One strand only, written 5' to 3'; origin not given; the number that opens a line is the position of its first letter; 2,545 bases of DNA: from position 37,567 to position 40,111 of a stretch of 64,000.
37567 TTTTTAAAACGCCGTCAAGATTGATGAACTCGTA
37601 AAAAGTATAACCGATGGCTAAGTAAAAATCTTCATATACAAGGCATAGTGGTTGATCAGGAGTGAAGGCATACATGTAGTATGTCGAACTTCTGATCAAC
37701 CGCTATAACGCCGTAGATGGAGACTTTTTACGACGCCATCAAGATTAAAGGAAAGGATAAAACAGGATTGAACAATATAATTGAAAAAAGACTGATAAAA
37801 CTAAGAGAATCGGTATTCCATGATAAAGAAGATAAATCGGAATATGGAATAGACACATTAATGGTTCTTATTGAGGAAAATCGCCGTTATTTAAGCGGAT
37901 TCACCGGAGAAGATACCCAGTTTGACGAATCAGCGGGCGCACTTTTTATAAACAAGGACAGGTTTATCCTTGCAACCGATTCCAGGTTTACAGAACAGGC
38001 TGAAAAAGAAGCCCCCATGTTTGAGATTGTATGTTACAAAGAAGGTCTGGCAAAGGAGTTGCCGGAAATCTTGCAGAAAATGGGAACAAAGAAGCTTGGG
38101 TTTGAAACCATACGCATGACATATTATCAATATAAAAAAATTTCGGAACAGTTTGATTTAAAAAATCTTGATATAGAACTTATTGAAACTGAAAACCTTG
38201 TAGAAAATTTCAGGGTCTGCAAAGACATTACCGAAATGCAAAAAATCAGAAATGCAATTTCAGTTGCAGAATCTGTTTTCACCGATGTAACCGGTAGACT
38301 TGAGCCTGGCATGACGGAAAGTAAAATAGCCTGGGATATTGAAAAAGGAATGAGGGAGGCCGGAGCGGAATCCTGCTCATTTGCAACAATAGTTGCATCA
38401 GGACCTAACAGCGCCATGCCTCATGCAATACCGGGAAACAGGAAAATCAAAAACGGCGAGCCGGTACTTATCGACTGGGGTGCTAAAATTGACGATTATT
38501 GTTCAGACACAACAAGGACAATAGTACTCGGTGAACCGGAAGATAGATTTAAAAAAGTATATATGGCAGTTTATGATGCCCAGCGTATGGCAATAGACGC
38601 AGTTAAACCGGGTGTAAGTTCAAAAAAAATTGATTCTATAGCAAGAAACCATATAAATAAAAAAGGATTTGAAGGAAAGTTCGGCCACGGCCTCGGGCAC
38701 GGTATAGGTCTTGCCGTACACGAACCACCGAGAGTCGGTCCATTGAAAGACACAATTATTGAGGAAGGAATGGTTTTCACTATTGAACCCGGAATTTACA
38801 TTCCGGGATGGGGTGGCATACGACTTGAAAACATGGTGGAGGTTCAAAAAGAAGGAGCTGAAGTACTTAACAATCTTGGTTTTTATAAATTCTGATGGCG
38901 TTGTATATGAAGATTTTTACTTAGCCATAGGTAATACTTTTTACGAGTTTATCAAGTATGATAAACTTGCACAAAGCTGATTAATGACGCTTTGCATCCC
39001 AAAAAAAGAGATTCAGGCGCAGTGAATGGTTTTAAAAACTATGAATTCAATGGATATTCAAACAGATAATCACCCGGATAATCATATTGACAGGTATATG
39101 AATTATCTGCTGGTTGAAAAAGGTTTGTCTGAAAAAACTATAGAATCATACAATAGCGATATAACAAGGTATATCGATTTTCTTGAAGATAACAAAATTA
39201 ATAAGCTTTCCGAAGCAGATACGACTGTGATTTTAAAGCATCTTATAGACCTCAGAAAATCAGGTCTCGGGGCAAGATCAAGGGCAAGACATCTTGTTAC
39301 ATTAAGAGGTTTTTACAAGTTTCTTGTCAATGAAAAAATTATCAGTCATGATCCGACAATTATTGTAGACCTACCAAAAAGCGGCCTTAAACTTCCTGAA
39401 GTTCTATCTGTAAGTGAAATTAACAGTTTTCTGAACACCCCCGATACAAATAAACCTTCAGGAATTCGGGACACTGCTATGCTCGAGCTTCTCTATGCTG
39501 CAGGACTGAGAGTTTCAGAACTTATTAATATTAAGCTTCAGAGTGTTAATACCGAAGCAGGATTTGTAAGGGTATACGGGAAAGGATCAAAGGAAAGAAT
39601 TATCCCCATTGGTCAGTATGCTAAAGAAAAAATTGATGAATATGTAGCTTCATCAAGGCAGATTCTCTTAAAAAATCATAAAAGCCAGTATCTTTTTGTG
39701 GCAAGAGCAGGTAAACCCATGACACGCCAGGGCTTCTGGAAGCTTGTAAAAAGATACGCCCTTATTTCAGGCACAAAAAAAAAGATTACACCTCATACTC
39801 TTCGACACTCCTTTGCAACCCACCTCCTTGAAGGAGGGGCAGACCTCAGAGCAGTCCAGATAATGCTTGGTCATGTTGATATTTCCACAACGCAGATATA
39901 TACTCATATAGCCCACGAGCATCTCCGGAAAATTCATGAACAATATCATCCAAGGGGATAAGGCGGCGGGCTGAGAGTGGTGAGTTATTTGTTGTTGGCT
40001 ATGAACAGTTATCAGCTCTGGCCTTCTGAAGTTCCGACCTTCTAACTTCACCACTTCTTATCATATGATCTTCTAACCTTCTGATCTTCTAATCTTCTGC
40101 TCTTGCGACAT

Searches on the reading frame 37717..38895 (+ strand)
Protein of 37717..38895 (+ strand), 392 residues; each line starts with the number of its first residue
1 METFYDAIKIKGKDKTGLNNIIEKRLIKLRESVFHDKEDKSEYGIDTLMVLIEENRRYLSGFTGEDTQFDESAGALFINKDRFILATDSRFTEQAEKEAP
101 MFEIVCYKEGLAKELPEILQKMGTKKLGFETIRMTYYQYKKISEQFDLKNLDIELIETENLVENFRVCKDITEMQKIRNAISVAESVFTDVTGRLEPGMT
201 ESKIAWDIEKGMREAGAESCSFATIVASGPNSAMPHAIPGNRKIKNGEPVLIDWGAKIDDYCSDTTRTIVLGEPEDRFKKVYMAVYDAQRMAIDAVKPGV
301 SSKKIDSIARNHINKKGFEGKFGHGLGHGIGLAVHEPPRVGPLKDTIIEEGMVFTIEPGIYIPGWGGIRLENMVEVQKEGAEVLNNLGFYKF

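Call 7: search_protein_families(library=pfam, proteins=[window:37717-38895:+], max_evalue=0.001)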
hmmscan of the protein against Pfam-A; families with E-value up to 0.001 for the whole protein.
window:37717-38895:+ (392 aa): 2 families
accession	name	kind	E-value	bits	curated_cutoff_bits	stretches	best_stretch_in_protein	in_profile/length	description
PF00557.29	Peptidase_M24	-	1.7e-72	244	23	1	176-377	2-207/208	Metallopeptidase family M24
PF01321.24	Creatinase_N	-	8.1e-20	72.1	22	1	42-168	11-128/128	Creatinase/Prolidase N-terminal domain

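Call 38: search_protein_families(library=ncbifam, proteins=[window:37717-38895:+], max_evalue=0.001)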
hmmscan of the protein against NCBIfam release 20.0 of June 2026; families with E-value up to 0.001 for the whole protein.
window:37717-38895:+ (392 aa): 16 families
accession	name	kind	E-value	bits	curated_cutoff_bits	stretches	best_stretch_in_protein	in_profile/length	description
NF040821.1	dipep_PepQ_Arch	equivalog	1.5e-68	231.3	630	1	42-384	12-338/346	Xaa-Pro dipeptidase PepQ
NF007310.0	PRK09795.1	equivalog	3.6e-61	207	393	1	72-386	36-350/361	aminopeptidase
NF008131.0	PRK10879.1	equivalog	2.7e-28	98.9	465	2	155-306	160-312/438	Xaa-Pro aminopeptidase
NF038259.1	ectoine_DoeA_2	exception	2.7e-25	88.9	575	1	119-382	104-374/386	ectoine hydrolase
TIGR00500.1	met_pdase_I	equivalog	7.8e-25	87.8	171.35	1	171-361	6-204/247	type I methionyl aminopeptidase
NF011720.0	PRK15173.1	subfamily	5.3e-23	81.6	420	1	152-387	99-335/343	peptidase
NF011173.0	PRK14575.1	equivalog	7e-23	81.2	850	1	152-387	162-398/406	putative peptidase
NF011174.0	PRK14576.1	subfamily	1.6e-19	70.1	487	1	153-387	162-397/405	putative endopeptidase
NF008970.0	PRK12318.1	equivalog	7.7e-19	68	267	1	167-362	42-246/291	methionyl aminopeptidase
TIGR02993.1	ectoine_eutD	equivalog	3.4e-16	59.4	613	1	152-386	142-382/391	ectoine hydrolase DoeA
NF010133.0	PRK13607.1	equivalog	5e-15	55.3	339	1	144-313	137-305/443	Xaa-Pro dipeptidase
TIGR00501.1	met_pdase_II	equivalog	3.3e-12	46.6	222.65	1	176-358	7-189/295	type II methionyl aminopeptidase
NF009533.0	PRK12897.1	equivalog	1.5e-10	40.8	488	1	173-361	9-205/248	type I methionyl aminopeptidase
NF043017.1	DimsulpropLyDddP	equivalog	1.5e-08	33.8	600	1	147-389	184-438/443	dimethylsulfonioproprionate lyase DddP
NF005583.0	PRK07281.1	equivalog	0.00016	21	445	1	259-365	131-240/286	methionyl aminopeptidase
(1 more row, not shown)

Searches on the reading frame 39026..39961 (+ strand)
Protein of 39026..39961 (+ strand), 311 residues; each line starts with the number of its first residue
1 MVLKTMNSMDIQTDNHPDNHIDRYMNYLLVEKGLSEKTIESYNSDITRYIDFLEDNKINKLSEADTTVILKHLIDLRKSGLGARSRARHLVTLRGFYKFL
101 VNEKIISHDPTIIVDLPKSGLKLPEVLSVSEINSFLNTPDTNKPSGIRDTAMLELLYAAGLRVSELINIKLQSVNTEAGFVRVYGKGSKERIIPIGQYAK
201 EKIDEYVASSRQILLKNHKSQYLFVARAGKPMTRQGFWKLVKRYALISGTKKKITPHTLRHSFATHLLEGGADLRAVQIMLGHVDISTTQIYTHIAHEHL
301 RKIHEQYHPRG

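Call 7: search_protein_families(library=pfam, proteins=[window:39026-39961:+], max_evalue=0.001)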
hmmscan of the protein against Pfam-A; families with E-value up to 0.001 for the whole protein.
window:39026-39961:+ (311 aa): 3 families
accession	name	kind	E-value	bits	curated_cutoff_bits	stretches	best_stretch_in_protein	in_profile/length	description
PF00589.27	Phage_integrase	-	1.6e-51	174.9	27.1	1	126-298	2-171/172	Phage integrase family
PF02899.23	Phage_int_SAM_1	-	8.7e-21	74.4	22.3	1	21-104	1-83/83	Phage integrase, N-terminal SAM-like domain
PF13495.12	Phage_int_SAM_4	-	8.7e-07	29.7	27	1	28-105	9-83/85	Phage integrase, N-terminal SAM-like domain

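Call 38: search_protein_families(library=ncbifam, proteins=[window:39026-39961:+], max_evalue=0.001)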
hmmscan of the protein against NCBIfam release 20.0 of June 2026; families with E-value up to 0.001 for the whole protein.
window:39026-39961:+ (311 aa): 13 families
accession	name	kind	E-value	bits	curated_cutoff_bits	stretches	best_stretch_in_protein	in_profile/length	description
NF001399.0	PRK00283.1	subfamily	1.1e-114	382.8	279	1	18-311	6-299/300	tyrosine recombinase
TIGR02225.1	recomb_XerD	equivalog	4e-113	377.5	329.6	1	23-310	2-289/290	site-specific tyrosine recombinase XerD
TIGR02224.1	recomb_XerC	equivalog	4.5e-94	315.1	335.15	1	23-310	2-292/295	tyrosine recombinase XerC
NF002331.0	PRK01287.1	subfamily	1.4e-68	231.6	371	1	19-309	28-326/365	site-specific tyrosine recombinase XerC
NF040815.2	recomb_XerA_Arch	equivalog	9.1e-66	222.1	220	1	23-303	2-262/263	site-specific tyrosine recombinase/integron integrase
TIGR02249.1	integrase_gron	subfamily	9.3e-45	153.3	265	2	235-303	240-308/315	integron integrase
NF003462.0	PRK05084.1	equivalog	8.2e-37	126.8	267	1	147-303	195-352/360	tyrosine recombinase XerS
NF011946.0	PRK15417.1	equivalog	9.8e-24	84.1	435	2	231-296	251-316/337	integron integrase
NF007371.0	PRK09871.1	subfamily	4.7e-18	65.5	222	1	142-296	21-175/198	tyrosine-type DNA invertase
NF007370.0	PRK09870.1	subfamily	1.3e-17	64.1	221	1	122-297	8-181/200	tyrosine-type DNA invertase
NF002685.0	PRK02436.1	equivalog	2e-11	44.2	178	1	25-288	5-239/245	site-specific tyrosine recombinase XerD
NF040693.1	recomb_GmtY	equivalog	6.7e-11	42.1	340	1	216-301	346-438/441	gamma-mobile-trio recombinase GmtY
NF041502.1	integrase_1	equivalog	2.4e-05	23.2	350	1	237-305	302-370/484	site-specific integrase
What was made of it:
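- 37717..39961 (+): Conserved upstream backbone: M24 Xaa-Pro peptidase (37717-38895) and XerD (39026-39961). These are not part of the synthase. They mark a stable chromosomal position shared by about 25 relatives. XerD matches TIGR02225 at 377.5 bits, above its cut-off (call 38).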
